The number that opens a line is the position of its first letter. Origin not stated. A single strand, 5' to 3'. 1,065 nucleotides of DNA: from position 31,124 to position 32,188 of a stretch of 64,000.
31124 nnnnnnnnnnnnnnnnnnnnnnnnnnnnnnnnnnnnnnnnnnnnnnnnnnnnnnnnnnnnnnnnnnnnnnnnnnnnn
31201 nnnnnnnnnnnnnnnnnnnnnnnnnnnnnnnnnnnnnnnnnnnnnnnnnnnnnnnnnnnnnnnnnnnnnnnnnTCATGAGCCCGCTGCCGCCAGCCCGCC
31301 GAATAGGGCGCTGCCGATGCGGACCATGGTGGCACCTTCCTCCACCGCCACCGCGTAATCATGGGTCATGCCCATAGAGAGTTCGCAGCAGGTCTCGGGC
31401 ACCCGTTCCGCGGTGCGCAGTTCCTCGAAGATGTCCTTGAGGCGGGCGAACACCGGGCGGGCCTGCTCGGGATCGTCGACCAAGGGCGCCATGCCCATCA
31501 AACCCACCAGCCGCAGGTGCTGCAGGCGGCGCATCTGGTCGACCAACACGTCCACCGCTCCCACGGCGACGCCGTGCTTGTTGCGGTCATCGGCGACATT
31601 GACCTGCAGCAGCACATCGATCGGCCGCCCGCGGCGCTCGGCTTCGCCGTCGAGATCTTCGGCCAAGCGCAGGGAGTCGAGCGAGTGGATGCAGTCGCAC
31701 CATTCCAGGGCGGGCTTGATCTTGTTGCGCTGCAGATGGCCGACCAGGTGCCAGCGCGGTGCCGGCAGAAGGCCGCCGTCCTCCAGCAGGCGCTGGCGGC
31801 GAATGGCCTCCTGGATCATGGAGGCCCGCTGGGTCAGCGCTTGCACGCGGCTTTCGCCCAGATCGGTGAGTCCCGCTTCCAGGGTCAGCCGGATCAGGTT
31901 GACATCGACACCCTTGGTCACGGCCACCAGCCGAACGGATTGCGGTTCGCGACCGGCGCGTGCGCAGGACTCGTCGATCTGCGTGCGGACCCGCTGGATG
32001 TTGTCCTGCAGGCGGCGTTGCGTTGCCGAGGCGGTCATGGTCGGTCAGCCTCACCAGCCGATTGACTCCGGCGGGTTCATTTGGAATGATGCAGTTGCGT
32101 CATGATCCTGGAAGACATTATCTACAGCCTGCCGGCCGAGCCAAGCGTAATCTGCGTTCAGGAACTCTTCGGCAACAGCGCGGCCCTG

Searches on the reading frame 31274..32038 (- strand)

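Call 77: search_protein_families(library=pfam, proteins=[window:31274-32038:-], max_evalue=0.0001)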
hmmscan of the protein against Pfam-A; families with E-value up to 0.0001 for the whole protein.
window:31274-32038:- (254 aa): 1 family
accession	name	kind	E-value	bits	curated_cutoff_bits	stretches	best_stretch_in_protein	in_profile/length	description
PF01168.26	Ala_racemase_N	-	1e-19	71.6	24.1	1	31-248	19-218/220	Alanine racemase, N-terminal domain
